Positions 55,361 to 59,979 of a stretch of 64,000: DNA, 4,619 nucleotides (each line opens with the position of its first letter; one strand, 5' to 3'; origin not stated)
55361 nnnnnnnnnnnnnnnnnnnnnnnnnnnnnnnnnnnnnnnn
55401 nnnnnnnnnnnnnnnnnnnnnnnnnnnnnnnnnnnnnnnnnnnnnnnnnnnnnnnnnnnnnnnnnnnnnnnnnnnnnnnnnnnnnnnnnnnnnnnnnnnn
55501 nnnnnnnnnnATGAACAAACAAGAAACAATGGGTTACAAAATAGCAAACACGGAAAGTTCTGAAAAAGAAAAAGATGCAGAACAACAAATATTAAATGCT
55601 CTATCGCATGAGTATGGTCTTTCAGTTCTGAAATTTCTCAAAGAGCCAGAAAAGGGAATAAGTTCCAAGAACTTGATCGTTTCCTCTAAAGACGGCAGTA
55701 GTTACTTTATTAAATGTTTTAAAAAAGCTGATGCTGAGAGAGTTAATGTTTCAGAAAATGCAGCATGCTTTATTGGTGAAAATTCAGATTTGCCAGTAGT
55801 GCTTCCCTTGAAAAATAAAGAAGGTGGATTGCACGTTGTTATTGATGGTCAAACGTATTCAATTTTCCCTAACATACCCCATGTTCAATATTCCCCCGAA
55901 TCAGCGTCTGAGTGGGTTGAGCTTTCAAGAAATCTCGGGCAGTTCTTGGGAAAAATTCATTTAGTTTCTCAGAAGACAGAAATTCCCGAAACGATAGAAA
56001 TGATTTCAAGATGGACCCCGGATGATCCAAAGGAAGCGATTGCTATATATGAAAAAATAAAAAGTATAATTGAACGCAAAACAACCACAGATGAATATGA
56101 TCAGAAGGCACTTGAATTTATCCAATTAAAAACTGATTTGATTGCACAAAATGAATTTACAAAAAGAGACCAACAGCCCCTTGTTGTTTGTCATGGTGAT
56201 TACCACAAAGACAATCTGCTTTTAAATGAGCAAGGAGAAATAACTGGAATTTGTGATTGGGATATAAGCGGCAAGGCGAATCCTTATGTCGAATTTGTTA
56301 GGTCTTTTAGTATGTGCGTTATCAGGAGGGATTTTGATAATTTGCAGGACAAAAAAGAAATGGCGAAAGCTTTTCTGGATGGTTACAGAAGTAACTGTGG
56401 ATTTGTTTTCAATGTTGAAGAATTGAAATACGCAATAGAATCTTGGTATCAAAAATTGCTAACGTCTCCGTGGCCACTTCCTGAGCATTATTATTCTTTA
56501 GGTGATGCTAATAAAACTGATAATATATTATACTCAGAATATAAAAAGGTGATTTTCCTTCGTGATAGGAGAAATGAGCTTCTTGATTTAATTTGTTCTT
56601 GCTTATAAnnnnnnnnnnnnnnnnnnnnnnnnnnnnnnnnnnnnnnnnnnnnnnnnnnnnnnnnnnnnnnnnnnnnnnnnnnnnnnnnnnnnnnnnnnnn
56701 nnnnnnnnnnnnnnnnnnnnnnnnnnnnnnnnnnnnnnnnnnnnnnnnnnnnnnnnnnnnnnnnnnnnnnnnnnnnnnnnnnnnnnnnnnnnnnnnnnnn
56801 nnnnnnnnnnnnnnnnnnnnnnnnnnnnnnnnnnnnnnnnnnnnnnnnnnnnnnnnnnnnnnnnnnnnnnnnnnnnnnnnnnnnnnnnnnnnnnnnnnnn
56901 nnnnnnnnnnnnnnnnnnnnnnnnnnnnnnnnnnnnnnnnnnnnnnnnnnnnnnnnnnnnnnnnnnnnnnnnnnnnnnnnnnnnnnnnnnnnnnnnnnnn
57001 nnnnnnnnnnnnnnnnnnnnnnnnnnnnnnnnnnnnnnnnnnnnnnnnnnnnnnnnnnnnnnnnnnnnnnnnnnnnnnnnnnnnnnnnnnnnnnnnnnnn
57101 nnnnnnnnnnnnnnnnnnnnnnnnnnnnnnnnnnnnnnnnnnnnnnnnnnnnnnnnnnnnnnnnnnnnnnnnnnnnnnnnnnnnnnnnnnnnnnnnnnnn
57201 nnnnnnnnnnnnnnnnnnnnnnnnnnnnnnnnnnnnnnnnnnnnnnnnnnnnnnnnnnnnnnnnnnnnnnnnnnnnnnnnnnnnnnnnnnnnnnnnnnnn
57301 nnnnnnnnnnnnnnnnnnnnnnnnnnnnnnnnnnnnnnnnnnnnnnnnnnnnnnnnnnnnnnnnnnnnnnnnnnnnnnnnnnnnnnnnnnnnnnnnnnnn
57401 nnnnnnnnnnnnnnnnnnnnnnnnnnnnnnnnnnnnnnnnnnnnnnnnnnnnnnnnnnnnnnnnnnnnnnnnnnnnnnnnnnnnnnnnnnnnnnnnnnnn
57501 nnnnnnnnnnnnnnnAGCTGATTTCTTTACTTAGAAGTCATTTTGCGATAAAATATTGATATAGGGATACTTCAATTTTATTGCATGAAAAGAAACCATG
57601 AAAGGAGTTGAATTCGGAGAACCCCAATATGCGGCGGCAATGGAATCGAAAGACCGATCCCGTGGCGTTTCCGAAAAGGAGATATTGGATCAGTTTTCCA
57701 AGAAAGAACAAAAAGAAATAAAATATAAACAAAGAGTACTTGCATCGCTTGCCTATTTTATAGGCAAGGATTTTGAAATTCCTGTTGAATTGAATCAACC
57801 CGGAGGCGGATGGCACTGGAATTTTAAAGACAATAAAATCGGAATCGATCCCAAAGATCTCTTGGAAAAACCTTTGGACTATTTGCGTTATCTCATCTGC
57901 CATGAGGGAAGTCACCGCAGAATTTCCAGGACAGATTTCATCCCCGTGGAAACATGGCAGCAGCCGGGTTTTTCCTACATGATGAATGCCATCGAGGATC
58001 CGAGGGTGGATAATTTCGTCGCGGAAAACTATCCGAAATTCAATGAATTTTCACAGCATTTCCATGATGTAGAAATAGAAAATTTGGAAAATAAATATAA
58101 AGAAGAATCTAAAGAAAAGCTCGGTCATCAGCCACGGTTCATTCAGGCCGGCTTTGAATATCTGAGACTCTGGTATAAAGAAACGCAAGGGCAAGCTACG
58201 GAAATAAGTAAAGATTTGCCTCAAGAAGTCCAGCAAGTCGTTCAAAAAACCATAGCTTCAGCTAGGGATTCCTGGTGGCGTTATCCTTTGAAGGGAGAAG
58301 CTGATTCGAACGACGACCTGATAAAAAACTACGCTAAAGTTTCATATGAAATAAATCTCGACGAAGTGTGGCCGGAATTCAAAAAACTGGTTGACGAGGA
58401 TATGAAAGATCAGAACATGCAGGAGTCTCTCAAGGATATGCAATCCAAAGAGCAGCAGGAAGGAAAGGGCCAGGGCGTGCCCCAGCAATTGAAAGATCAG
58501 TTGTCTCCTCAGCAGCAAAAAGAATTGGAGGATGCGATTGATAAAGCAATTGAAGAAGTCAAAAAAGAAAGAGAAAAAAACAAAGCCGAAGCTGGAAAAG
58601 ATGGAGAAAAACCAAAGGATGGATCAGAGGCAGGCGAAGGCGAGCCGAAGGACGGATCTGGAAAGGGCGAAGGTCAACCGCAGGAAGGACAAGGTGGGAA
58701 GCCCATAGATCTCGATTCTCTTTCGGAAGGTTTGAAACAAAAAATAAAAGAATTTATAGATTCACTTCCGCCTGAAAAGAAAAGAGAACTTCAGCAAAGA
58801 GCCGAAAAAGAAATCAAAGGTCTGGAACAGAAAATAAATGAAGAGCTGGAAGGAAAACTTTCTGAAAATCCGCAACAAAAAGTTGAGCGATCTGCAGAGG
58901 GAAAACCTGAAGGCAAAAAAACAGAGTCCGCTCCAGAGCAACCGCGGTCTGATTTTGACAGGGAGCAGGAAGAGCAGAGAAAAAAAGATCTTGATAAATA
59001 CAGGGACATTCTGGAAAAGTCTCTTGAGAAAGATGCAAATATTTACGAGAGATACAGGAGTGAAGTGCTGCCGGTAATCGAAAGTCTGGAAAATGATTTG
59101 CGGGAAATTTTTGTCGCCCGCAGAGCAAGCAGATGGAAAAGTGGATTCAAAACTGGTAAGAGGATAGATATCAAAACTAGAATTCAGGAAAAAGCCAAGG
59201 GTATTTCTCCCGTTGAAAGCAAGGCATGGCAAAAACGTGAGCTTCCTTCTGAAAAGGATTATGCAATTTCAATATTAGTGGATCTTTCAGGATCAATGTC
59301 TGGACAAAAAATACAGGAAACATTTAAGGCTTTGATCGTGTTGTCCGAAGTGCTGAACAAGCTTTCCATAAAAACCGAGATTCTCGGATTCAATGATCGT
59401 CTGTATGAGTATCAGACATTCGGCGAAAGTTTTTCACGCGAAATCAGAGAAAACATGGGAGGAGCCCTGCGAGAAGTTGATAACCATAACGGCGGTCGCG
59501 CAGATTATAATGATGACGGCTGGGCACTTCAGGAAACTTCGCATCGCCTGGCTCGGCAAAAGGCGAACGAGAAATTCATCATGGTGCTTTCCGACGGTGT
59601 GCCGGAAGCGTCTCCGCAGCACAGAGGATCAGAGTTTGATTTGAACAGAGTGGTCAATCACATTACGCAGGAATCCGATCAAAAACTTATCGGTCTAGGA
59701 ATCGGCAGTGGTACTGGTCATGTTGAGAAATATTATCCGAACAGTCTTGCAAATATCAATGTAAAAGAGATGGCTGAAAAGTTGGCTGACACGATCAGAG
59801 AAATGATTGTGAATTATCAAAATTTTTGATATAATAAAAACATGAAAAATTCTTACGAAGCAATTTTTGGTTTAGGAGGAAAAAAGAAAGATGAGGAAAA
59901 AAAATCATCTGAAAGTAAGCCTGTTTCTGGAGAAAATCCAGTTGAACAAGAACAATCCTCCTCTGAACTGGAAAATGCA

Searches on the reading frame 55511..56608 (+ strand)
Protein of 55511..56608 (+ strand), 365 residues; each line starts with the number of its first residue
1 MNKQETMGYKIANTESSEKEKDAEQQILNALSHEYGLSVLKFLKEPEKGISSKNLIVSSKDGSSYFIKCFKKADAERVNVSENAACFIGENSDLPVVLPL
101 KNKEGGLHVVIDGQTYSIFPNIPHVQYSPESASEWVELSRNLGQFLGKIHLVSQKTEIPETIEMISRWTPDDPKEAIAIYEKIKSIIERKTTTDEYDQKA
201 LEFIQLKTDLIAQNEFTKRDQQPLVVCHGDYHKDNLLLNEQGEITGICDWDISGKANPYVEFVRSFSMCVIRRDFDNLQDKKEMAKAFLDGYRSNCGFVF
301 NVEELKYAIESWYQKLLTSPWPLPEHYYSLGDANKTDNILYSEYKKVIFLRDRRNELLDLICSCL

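Call 6: search_protein_families(library=pfam, proteins=[window:55511-56608:+], max_evalue=0.01)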
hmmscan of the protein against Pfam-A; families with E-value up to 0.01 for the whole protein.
window:55511-56608:+ (365 aa): 4 families
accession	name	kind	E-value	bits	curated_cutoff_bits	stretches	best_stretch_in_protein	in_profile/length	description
PF01636.29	APH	-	2.1e-18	67.4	23.2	1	44-276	3-218/239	Phosphotransferase enzyme family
PF01633.27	Choline_kinase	-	1.4e-07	31.6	29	1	137-256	87-194/300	Choline/ethanolamine kinase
PF02958.26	EcKL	-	0.00039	20.3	22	1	186-270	177-265/294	Ecdysteroid kinase-like family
PF07914.17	DUF1679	-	0.0077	15.6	24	0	224-312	268-362/414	Uncharacterized oxidoreductase dhs-27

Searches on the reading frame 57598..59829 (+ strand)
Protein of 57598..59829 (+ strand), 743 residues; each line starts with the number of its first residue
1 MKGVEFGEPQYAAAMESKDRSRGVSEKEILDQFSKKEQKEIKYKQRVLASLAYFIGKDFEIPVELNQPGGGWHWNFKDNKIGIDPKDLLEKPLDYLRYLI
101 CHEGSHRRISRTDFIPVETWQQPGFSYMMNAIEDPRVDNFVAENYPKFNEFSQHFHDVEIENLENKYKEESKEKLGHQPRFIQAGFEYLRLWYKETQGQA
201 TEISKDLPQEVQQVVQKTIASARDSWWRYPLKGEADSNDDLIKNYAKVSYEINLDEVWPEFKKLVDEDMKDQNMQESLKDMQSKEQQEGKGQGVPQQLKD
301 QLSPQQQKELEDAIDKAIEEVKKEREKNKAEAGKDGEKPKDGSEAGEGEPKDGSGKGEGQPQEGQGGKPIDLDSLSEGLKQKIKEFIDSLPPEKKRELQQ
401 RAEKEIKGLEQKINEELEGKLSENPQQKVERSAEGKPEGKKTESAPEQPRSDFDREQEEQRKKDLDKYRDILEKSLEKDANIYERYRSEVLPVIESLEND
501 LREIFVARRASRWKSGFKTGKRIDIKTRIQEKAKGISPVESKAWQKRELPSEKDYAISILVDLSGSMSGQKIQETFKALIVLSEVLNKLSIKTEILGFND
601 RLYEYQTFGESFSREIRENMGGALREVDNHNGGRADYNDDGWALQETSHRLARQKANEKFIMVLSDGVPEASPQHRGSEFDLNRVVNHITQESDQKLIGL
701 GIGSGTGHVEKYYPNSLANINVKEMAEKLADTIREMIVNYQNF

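Call 6: search_protein_families(library=pfam, proteins=[window:57598-59829:+], max_evalue=0.01)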
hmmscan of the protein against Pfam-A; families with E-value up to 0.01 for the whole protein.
window:57598-59829:+ (743 aa): 4 families
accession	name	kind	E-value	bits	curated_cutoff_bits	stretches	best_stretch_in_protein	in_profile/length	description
PF11775.14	CobT_C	-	8.4e-15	55.5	21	2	552-614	10-72/220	Cobalamin biosynthesis protein CobT VWA domain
PF00092.34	VWA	-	2.5e-07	31.5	23.8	1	557-706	2-140/174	von Willebrand factor type A domain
PF05762.20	VWA_CoxE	-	1e-05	25.5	26.4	1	506-670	10-162/222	VWA domain containing CoxE-like protein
PF13519.12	VWA_2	-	0.0026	18.8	27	0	559-667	3-106/107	von Willebrand factor type A domain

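Call 99: search_protein_families(library=ncbifam, proteins=[window:57598-59829:+], max_evalue=0.01)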
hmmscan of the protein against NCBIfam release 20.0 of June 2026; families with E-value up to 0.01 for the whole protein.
window:57598-59829:+ (743 aa): 1 family
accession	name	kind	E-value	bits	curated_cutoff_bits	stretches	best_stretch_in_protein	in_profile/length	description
TIGR01651.1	CobT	equivalog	1.6e-07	30.4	759.05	2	418-603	255-441/600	cobaltochelatase subunit CobT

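Call 100: search_protein_families(library=padloc, proteins=[window:57598-59829:+], max_evalue=0.01)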
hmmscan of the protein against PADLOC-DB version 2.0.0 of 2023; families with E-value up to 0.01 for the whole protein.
window:57598-59829:+ (743 aa): 0 families
